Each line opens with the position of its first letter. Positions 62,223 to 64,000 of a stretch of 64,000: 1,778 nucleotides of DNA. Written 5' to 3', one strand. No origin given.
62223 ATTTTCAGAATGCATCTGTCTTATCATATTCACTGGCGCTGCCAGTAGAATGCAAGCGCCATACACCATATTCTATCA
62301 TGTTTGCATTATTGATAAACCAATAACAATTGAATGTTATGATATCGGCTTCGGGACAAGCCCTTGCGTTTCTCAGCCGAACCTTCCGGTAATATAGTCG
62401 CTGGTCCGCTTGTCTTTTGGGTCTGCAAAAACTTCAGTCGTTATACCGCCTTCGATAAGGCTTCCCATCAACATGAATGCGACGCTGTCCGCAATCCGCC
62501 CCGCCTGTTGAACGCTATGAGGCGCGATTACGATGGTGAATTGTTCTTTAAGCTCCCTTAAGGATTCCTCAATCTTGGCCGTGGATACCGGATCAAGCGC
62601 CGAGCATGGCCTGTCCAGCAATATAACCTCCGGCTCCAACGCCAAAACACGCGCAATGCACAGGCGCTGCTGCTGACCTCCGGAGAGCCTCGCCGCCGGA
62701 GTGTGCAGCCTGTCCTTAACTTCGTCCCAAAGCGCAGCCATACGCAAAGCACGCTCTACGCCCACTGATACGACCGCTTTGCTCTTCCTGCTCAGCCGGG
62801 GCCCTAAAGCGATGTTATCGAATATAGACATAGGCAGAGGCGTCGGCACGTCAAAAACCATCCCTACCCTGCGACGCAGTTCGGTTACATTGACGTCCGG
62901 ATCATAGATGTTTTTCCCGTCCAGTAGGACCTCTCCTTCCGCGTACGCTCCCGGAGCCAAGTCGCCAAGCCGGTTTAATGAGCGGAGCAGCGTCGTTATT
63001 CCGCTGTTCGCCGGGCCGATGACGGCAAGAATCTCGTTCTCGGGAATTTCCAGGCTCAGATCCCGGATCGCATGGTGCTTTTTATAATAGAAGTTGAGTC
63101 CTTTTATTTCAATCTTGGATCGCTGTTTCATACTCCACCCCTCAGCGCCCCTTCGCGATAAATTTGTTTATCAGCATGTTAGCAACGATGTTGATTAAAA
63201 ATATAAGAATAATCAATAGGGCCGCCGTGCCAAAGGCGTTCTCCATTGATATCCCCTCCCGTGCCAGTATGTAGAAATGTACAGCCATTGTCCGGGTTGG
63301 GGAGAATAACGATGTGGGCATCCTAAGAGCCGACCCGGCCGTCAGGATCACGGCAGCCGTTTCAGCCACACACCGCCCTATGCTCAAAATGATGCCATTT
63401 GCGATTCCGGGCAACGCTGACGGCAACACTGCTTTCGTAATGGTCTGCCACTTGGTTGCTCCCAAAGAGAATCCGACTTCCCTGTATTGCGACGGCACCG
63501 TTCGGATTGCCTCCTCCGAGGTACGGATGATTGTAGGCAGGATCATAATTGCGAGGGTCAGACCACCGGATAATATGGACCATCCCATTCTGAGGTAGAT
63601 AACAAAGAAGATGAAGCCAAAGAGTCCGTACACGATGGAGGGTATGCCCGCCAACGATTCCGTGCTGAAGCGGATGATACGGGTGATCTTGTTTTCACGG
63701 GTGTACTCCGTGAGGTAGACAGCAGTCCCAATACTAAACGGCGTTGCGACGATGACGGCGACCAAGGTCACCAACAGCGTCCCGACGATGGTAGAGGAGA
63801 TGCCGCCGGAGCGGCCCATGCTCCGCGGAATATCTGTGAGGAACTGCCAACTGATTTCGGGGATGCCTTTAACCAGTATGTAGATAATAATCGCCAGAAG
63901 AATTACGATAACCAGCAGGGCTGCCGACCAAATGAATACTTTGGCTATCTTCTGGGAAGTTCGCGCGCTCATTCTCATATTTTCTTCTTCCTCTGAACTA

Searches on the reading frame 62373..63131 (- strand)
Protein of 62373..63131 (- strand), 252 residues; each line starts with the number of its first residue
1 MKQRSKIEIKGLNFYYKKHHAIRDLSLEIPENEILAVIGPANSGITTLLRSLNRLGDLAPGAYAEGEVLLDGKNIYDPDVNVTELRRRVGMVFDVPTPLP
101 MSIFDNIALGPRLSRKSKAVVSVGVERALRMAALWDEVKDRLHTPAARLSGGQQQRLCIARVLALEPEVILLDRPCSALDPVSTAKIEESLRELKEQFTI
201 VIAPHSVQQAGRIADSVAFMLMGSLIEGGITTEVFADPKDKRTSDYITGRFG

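Call 51: search_protein_families(library=pfam, proteins=[window:62373-63131:-])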
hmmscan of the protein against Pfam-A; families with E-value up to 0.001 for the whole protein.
window:62373-63131:- (252 aa): 1 family
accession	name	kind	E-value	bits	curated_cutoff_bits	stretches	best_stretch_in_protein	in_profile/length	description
PF00005.33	ABC_tran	-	1.6e-23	84.3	25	1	23-176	2-136/137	ABC transporter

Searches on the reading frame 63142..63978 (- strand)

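Call 51: search_protein_families(library=pfam, proteins=[window:63142-63978:-])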
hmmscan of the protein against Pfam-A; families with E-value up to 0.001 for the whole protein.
window:63142-63978:- (278 aa): 1 family
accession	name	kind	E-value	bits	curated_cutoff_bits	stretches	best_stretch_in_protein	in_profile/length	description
PF00528.27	BPD_transp_1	-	2.4e-19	70.2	26.4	1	86-270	9-175/184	Binding-protein-dependent transport system inner membrane component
